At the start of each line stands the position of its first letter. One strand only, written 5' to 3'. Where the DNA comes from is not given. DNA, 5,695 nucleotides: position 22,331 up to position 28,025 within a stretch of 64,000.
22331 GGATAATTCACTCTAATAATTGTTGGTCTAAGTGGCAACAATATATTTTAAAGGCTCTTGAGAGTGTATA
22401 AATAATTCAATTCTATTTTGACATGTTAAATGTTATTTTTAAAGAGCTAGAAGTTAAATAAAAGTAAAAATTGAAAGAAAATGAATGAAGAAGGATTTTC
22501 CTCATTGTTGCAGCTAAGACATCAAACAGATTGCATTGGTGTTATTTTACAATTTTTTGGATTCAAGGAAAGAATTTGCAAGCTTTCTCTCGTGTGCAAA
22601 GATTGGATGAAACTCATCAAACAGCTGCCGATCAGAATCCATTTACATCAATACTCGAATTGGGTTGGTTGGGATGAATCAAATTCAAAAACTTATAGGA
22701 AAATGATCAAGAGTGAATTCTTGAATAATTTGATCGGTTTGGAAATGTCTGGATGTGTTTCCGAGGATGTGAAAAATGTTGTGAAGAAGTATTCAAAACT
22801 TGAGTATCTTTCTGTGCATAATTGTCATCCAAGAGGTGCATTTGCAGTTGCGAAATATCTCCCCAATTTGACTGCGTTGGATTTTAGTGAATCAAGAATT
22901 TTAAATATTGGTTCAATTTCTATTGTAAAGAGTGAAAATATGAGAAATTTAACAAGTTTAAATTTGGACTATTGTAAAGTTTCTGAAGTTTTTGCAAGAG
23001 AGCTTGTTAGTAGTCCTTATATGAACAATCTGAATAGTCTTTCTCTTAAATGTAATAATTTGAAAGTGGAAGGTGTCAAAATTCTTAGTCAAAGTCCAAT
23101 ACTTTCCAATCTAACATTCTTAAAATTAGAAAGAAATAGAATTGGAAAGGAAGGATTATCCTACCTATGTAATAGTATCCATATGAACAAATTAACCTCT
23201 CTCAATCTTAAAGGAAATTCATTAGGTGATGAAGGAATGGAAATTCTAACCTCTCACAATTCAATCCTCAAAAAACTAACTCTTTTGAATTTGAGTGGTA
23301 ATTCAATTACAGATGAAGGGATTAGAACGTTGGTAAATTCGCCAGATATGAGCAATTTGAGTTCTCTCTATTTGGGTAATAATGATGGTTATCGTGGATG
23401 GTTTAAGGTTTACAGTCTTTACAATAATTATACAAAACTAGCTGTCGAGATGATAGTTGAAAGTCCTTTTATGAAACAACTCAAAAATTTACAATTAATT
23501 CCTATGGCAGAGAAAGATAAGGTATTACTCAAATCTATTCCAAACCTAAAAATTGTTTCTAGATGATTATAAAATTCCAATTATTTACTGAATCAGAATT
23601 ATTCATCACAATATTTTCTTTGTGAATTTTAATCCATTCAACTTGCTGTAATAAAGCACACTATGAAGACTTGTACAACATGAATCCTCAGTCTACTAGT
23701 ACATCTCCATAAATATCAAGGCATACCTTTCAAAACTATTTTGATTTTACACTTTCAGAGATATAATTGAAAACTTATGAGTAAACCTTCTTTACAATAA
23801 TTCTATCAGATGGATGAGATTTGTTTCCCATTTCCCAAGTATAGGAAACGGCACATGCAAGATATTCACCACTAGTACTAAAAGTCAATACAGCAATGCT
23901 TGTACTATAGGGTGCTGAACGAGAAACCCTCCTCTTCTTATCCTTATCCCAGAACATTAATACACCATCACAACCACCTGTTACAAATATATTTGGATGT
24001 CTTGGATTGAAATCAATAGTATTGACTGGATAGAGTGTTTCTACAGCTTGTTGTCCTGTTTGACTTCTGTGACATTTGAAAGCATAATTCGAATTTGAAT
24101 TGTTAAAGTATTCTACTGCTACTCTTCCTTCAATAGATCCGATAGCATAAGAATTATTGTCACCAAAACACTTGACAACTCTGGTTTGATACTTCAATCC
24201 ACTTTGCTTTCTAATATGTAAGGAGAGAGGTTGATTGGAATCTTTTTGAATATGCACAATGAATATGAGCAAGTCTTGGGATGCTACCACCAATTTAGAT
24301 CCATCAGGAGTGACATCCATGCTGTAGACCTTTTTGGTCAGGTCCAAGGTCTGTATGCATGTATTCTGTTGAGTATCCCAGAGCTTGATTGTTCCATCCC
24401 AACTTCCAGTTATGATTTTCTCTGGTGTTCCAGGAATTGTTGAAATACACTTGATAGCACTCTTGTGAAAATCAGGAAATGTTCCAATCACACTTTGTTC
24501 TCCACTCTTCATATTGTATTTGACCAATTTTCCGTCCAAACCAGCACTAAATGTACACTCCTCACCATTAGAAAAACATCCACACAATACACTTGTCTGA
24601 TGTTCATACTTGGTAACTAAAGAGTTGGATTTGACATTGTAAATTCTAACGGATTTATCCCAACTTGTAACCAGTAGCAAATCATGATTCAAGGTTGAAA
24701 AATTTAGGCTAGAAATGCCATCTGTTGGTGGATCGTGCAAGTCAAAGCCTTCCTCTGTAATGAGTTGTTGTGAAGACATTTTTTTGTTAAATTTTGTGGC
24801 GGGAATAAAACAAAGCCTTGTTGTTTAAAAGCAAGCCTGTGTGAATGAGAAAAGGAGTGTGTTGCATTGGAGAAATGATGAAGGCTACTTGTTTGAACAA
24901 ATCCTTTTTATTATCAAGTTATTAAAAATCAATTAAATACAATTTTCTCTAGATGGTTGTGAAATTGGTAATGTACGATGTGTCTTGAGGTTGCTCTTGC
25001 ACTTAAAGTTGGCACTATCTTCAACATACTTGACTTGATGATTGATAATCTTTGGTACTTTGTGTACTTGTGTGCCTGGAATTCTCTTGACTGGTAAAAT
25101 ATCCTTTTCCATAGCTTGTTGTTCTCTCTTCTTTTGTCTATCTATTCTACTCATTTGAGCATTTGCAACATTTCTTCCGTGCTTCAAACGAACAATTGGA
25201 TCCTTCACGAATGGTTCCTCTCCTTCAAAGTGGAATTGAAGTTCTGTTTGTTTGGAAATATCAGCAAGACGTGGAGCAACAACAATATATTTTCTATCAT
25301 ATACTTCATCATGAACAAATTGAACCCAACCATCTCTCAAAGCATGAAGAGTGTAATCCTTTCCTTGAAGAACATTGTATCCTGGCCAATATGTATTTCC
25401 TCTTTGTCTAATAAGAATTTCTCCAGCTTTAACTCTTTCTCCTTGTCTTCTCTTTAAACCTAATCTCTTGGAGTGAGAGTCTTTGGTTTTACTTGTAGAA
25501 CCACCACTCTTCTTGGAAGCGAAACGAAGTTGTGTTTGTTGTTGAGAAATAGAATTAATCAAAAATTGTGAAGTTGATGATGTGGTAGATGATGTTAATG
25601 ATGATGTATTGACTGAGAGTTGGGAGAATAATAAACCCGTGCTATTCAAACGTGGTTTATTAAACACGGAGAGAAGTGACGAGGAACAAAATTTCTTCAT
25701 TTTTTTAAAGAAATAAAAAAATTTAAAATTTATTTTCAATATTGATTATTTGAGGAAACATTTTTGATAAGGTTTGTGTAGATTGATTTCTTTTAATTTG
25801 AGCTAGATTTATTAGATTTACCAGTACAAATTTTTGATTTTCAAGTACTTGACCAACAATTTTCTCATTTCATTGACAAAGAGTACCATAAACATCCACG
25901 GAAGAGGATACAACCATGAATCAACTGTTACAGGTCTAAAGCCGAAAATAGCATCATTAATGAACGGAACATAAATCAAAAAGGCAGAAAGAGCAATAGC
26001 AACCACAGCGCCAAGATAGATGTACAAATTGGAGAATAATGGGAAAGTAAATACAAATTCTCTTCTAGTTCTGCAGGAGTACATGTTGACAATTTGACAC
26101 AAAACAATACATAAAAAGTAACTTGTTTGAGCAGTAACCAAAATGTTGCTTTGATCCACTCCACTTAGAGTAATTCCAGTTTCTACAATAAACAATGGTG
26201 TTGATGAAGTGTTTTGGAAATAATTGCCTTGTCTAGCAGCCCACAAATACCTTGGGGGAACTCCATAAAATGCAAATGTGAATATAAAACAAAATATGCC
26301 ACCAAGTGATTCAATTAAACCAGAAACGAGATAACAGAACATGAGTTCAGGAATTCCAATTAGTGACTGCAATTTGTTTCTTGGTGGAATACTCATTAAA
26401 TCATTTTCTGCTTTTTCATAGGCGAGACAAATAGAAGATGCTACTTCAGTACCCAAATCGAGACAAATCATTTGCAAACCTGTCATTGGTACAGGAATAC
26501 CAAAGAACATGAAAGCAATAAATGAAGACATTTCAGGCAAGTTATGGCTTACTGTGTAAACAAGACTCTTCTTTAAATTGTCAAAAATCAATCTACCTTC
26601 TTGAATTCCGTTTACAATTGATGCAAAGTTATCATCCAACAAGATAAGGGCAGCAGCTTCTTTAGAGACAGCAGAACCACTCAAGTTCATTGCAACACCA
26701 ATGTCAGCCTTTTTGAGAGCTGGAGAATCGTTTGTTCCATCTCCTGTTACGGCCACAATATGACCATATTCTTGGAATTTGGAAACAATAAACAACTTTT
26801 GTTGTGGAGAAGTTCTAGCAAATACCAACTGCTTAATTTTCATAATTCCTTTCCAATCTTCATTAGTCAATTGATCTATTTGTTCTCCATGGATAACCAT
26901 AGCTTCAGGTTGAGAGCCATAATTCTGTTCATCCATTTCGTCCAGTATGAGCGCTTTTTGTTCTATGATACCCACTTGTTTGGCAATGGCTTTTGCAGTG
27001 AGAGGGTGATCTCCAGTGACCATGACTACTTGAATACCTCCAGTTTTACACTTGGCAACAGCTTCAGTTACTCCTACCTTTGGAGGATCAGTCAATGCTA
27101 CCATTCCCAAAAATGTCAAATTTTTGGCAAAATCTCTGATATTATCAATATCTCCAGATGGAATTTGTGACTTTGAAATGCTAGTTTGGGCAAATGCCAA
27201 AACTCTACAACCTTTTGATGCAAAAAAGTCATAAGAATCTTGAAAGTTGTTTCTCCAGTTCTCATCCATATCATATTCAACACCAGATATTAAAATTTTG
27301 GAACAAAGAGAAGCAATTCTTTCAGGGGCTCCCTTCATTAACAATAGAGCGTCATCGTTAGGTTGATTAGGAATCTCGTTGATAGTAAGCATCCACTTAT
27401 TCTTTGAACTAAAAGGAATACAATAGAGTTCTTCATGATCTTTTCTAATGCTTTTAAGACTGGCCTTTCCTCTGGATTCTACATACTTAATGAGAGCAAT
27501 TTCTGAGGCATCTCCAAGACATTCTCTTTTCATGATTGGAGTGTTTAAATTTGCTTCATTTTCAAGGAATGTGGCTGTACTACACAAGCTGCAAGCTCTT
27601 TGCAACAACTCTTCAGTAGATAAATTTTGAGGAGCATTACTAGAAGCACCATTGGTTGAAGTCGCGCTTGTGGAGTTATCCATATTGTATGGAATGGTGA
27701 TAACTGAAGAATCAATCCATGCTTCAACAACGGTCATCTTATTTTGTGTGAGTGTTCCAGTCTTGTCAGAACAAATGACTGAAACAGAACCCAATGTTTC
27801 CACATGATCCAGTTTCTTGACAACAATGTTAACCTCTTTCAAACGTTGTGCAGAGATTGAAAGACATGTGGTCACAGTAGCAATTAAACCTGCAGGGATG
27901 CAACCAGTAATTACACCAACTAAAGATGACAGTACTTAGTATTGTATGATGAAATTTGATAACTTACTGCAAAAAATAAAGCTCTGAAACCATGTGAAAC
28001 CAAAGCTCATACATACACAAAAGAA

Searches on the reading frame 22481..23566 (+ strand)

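Call 13: search_protein_families(library=pfam, proteins=[window:22481-23566:+], max_evalue=0.001)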
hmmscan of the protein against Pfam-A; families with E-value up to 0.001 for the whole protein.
window:22481-23566:+ (361 aa): 6 families
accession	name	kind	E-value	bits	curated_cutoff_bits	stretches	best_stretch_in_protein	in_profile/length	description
PF13516.12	LRR_6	-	6e-16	57.6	23.4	0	234-254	1-21/24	Leucine Rich repeat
PF12799.13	LRR_4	-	1.7e-06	28.5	27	0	264-301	1-34/44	Leucine Rich repeats (2 copies)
PF23598.1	LRR_14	-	2.1e-06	27.2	40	1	81-339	69-292/353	Leucine-rich repeat region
PF00646.38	F-box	-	2.9e-05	24.2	20.5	1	17-53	7-42/43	F-box domain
PF00560.39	LRR_1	-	3e-05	23.7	20.6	0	265-283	1-19/23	Leucine Rich Repeat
PF13855.12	LRR_8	-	0.00091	19.4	27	0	107-166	3-60/61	Leucine rich repeat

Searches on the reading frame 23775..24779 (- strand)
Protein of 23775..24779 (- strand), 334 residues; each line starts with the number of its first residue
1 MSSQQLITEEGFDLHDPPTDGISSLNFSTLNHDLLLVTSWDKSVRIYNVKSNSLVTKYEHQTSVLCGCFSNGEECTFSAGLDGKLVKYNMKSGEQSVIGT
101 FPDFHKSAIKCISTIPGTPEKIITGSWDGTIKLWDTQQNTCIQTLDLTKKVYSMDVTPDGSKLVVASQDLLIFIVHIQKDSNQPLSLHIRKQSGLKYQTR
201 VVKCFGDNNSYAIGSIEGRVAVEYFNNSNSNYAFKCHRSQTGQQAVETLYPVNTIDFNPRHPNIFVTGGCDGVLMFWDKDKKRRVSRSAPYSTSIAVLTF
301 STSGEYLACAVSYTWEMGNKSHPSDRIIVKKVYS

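Call 13: search_protein_families(library=pfam, proteins=[window:23775-24779:-], max_evalue=0.001)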
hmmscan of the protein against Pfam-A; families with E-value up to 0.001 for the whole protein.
window:23775-24779:- (334 aa): 36 families (the best 25 are shown)
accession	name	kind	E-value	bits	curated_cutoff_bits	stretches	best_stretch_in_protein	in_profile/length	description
PF25174.1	Beta-prop_THOC3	-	6e-31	107.9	305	2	78-310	19-231/272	THOC3 beta-propeller domain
PF25173.1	Beta-prop_WDR3_1st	-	1.4e-23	84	154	1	22-170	32-177/184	WDR3 first beta-propeller domain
PF23414.1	Beta-prop_EML_2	-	4.9e-23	82.3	90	2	113-239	5-123/266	Echinoderm microtubule-associated protein second beta-propeller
PF00400.38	WD40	-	3.3e-22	78.4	27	1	104-135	9-39/39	WD domain, G-beta repeat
PF24814.1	WD40_Prp19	-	4e-22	79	320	1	14-182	1-169/281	Prp19 WD40 domain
PF24807.1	WD40_CDC20-Fz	-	2.3e-19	70.2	200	1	79-313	25-242/292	CDC20/Fizzy WD40 domain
PF24817.1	WD40_WDHD1_1st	-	2.1e-18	67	109.9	2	148-310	86-240/291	WDHD1 first WD40 domain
PF24796.1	WDR55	-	2.8e-17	63.2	200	1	22-253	10-232/296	WDR55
PF25172.1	Beta-prop_WDR3_2nd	-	1.7e-16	60.7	140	2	26-136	6-109/293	WDR3 second beta-propeller domain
PF25171.1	Beta-prop_WDR36-Utp21_1st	-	5.1e-16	59.3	80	2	120-287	121-230/266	WDR36/Utp21 first beta-propeller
PF23775.1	Beta-prop_RIG_2nd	-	2e-15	57.4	80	2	149-302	120-267/278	RIG second beta-propeller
PF25168.1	Beta-prop_WDR36-Utp21_2nd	-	3.4e-14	53.4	84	1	80-179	131-229/335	WDR36/Utp21 second beta-propeller domain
PF24805.1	EIF3I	-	8.9e-14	51.8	200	1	76-220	25-170/324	EIF3I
PF23419.2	WD40_RFWD3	-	1.7e-12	47.8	47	1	20-117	63-161/337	E3 ubiquitin-protein ligase RFWD3 WD40 domain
PF23869.1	Beta-prop_WDR75_1st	-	1.8e-11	44.3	45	2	83-162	14-91/292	WD repeat-containing protein 75 first beta-propeller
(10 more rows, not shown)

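Call 21: list_cluster_members(proteins=[window:23775-24779:-, window:37593-38306:+, window:55148-56143:-, window:17714-18619:-, window:60483-62468:-, window:7028-9298:-, window:49238-50878:-, window:18909-20831:+, window:20843-22210:-, window:35509-37518:+])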
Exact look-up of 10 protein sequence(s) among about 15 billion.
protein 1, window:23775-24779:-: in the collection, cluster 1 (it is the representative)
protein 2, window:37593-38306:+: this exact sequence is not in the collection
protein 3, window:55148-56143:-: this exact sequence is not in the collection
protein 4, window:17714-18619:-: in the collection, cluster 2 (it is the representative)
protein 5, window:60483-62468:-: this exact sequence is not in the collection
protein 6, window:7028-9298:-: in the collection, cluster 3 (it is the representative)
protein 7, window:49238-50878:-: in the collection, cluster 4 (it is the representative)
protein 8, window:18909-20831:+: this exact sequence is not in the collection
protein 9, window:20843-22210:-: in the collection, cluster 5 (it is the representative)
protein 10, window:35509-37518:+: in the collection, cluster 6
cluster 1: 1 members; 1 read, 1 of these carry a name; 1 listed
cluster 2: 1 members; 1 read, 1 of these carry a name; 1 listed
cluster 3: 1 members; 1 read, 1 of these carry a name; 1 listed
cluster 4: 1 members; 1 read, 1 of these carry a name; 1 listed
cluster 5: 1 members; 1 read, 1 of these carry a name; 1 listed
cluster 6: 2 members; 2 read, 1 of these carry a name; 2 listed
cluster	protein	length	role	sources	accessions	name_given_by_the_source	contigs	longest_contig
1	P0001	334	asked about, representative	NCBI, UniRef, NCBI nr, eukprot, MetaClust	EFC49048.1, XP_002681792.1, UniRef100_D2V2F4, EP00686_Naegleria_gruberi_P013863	predicted protein [Naegleria gruberi] | Predicted protein n=1 Tax=Naegleria gruberi TaxID=5762 RepID=D2V2F4_NAEGR | uncharacterized protein NAEGRDRAFT_62982 [Naegleria gruberi]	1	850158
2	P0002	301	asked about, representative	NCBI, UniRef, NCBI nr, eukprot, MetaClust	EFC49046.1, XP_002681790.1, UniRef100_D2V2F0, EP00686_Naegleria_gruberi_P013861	predicted protein [Naegleria gruberi] | Predicted protein n=1 Tax=Naegleria gruberi TaxID=5762 RepID=D2V2F0_NAEGR | uncharacterized protein NAEGRDRAFT_62978 [Naegleria gruberi]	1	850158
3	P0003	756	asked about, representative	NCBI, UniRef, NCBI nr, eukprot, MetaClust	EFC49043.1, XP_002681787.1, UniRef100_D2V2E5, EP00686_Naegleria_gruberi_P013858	predicted protein [Naegleria gruberi] | Predicted protein n=1 Tax=Naegleria gruberi TaxID=5762 RepID=D2V2E5_NAEGR | uncharacterized protein NAEGRDRAFT_62973 [Naegleria gruberi]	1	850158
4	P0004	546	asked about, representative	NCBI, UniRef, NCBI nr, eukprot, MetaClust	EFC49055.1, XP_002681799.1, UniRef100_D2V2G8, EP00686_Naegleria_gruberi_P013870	predicted protein [Naegleria gruberi] | Predicted protein n=1 Tax=Naegleria gruberi TaxID=5762 RepID=D2V2G8_NAEGR | uncharacterized protein NAEGRDRAFT_46164 [Naegleria gruberi]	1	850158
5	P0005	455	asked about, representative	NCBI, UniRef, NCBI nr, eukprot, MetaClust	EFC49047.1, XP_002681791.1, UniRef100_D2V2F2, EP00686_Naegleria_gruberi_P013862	predicted protein [Naegleria gruberi] | Predicted protein n=1 Tax=Naegleria gruberi TaxID=5762 RepID=D2V2F2_NAEGR | uncharacterized protein NAEGRDRAFT_46154 [Naegleria gruberi]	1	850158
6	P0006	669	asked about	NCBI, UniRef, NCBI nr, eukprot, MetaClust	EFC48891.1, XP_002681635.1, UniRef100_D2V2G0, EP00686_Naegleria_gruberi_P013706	predicted protein [Naegleria gruberi] | Predicted protein n=1 Tax=Naegleria gruberi TaxID=5762 RepID=D2V2G0_NAEGR | uncharacterized protein NAEGRDRAFT_46159 [Naegleria gruberi]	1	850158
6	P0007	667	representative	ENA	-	-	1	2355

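Call 32: search_solved_structures(query=window:23775-24779:-, max_evalue=1e-10)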
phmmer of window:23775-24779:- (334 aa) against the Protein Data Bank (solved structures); distinct sequences matched with E-value up to 1e-10: 113 (the best 60 are shown).
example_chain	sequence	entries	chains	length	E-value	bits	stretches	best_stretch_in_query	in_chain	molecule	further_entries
7byf_A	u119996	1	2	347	7.4e-42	146.9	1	13-322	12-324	mRNA export factor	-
4owr_A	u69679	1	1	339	2.1e-41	145.4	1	15-322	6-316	mRNA export factor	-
3mmy_A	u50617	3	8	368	2.2e-41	145.4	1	13-322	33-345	mRNA export factor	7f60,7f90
7vpg_A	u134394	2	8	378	2.4e-41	145.2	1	13-322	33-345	mRNA export factor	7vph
2i3t_A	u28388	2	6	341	2.2e-26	96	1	15-311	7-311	Cell cycle arrest protein | CELL CYCLE ARREST PROTEIN BUB3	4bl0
1yfq_A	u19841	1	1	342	2.2e-26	96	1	15-311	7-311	Cell cycle arrest protein BUB3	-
2i3s_A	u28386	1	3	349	2.4e-26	95.9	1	15-311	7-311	Cell cycle arrest protein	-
1u4c_A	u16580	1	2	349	2.4e-26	95.9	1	15-311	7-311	Cell cycle arrest protein BUB3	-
2ymu_A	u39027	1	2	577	8.1e-26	94.2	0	35-174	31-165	WD-40 REPEAT PROTEIN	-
5v4b_B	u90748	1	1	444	3.6e-18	69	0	105-155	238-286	F-box/WD repeat-containing protein 7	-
2ovp_B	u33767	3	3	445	3.7e-18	69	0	105-155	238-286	F-box/WD repeat protein 7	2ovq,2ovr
7t1y_B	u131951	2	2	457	4.6e-18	68.7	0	105-155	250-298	F-box/WD repeat-containing protein 7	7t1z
5nnz_B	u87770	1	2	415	1.5e-16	63.7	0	23-169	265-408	Dynein assembly factor with WDR repeat domains 1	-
5mzh_A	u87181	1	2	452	6.4e-16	61.7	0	33-184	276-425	Dynein assembly factor with WDR repeat domains 1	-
9h2q_B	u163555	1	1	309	8.6e-16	61.2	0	115-224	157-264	Autophagy-related protein 16-1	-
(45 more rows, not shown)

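Call 70: find_related_loci(query=window:23775-24779:-, collection=metagenome_contigs, flank=3000)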
Query window:23775-24779:- (334 aa) in metagenome_contigs; peptide patterns used: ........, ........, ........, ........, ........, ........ (x = any residue, [..] = any of these).
108 stretches matched a pattern, but none encodes a relative of the query by tblastn (E <= 1e-3).

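Call 72: find_related_loci(query=A1, collection=metagenome_contigs, flank=3000)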
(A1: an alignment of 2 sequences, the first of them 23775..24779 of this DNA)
Query A1 (334 aa) in metagenome_contigs; peptide patterns used: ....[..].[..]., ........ (x = any residue, [..] = any of these).
600 stretches matched a pattern (row limit reached: there are more); 323 encode a relative of the query (tblastn E <= 1e-3); the best 80 are kept; 80 distinct loci.
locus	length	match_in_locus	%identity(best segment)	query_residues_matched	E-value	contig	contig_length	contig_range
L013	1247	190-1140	39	6-332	5e-78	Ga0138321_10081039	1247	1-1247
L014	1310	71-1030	40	1-332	1e-76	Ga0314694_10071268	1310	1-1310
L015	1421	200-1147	38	7-332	4e-76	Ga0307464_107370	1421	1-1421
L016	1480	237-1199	38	1-332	6e-74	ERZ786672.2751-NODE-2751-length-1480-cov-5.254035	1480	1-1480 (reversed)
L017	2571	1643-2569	40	12-293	8e-70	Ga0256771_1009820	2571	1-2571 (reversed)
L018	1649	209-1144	39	12-332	3e-69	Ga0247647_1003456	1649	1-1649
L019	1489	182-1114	39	12-332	2e-68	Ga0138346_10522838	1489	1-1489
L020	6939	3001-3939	35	12-332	3e-64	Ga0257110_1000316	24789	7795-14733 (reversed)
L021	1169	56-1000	38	12-332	2e-68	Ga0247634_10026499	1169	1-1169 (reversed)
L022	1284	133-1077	38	8-332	7e-68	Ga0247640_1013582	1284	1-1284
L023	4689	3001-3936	39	12-332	3e-63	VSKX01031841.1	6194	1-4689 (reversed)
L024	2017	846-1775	39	12-330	5e-64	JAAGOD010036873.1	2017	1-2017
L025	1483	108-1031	38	12-333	1e-64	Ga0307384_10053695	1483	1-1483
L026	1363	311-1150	40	42-332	3e-64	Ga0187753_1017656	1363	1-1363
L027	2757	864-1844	36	12-333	3e-61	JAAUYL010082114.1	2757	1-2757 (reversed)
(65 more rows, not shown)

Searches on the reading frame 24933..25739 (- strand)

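Call 13: search_protein_families(library=pfam, proteins=[window:24933-25739:-], max_evalue=0.001)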
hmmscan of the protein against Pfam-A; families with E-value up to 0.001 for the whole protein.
window:24933-25739:- (268 aa): 1 family
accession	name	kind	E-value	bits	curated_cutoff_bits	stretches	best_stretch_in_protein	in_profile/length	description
PF01016.24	Ribosomal_L27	-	4.5e-28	97.5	20.5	1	74-153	1-78/79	Ribosomal L27 protein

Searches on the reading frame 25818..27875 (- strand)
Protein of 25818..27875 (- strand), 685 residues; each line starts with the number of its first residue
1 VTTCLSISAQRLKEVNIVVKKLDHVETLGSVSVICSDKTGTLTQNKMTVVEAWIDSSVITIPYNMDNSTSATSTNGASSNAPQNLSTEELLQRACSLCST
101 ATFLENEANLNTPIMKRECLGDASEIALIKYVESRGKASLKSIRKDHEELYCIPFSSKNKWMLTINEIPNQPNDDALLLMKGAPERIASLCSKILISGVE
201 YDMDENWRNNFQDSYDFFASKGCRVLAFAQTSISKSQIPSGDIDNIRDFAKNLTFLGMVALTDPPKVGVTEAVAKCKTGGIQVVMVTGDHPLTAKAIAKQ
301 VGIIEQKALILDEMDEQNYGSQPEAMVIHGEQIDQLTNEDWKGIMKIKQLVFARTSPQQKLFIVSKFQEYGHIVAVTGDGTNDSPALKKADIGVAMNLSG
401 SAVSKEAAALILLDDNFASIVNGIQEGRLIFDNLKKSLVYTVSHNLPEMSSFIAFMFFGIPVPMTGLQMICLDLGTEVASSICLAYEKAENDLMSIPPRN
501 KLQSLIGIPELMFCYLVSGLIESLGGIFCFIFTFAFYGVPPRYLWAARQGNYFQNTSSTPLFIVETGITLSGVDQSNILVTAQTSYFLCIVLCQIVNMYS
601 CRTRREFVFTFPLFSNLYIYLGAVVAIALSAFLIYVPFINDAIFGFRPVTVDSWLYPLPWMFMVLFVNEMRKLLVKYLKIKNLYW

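Call 13: search_protein_families(library=pfam, proteins=[window:25818-27875:-], max_evalue=0.001)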
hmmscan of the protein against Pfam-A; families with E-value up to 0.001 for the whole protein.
window:25818-27875:- (685 aa): 4 families
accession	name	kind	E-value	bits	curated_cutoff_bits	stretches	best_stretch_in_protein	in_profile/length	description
PF00689.26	Cation_ATPase_C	-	2.8e-37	128.6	27.3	1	461-674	1-175/175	Cation transporting ATPase, C-terminus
PF13246.12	Cation_ATPase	-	4.3e-21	75.2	21.7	1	97-194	2-91/91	Cation transport ATPase (P-type)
PF00702.32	Hydrolase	-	7.6e-17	62.8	26.4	1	249-391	83-191/191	haloacid dehalogenase-like hydrolase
PF08282.18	Hydrolase_3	-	1e-05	25.9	20.9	0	374-421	206-252/255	haloacid dehalogenase-like hydrolase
